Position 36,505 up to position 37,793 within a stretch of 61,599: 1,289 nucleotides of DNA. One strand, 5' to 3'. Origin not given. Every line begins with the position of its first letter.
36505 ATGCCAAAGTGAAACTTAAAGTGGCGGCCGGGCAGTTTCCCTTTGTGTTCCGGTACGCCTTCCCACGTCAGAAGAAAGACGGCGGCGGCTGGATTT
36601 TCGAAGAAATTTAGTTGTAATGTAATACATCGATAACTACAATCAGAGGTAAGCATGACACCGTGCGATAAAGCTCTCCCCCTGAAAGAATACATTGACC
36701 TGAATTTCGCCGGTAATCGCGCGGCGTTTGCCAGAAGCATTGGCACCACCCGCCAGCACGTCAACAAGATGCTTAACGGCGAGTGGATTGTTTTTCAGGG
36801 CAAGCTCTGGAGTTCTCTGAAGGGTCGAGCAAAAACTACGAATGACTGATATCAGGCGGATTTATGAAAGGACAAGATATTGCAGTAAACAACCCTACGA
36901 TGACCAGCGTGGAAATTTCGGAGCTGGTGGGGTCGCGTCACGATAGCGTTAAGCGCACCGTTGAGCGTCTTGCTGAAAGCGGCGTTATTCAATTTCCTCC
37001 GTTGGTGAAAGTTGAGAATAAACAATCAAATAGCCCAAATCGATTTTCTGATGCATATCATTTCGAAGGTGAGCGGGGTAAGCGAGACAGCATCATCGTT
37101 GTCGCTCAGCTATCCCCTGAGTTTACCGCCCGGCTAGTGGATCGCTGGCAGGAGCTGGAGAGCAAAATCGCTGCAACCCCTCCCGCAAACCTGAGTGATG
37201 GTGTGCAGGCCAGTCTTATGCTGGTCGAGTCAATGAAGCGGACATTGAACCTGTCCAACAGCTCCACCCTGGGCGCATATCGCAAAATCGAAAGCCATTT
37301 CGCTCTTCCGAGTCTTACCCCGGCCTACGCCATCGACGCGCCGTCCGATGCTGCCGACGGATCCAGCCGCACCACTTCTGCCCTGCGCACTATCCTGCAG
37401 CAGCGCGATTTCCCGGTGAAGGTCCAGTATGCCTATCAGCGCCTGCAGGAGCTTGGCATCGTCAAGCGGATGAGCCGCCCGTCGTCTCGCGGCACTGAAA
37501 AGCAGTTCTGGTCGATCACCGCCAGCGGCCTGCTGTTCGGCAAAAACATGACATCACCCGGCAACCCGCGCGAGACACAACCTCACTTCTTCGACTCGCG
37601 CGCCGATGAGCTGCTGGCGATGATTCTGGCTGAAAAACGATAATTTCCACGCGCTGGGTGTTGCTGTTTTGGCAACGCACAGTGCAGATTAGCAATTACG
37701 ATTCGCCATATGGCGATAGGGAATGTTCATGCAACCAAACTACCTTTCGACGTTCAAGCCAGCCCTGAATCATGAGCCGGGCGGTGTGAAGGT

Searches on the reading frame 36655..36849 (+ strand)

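Call 76: search_protein_families(library=phrogs, proteins=[window:36655-36849:+], max_evalue=0.001)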
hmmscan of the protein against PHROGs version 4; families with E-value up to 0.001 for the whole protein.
window:36655-36849:+ (64 aa): 2 families
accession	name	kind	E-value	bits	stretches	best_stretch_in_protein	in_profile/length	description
phrog_35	-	transcription regulation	1.8e-05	25.9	1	9-42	77-109/181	transcriptional repressor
phrog_10103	-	unknown function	3.2e-05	25.1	1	8-54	10-56/62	-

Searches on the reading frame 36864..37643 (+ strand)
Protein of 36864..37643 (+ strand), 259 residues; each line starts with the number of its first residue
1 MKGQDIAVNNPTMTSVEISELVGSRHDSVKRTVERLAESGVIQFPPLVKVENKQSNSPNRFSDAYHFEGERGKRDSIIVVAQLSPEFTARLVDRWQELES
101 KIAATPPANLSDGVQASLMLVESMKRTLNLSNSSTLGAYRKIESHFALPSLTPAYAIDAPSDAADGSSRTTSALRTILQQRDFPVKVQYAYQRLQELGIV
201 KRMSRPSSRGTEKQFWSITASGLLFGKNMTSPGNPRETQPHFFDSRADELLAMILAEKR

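Call 76: search_protein_families(library=phrogs, proteins=[window:36864-37643:+], max_evalue=0.001)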
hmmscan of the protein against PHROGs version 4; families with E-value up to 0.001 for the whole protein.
window:36864-37643:+ (259 aa): 8 families
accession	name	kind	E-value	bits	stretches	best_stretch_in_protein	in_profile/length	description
phrog_129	-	transcription regulation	2.7e-33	117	1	103-251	113-267/273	transcriptional regulator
phrog_4936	-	transcription regulation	1.1e-25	92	1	9-125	11-145/257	transcriptional regulator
phrog_63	-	transcription regulation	1.8e-25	91.2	1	9-125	129-245/431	anti-repressor Ant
phrog_6486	-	unknown function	6.6e-22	78.2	1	188-253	6-73/78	-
phrog_15709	-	unknown function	1.3e-20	73.9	1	6-54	5-53/59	-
phrog_8274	-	unknown function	1.9e-18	67.9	1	83-186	93-195/354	-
phrog_8235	-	transcription regulation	8.2e-07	29.9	1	9-102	9-105/219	anti-repressor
phrog_10324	-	transcription regulation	1.5e-05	25.9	1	11-103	4-95/205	anti-repressor Ant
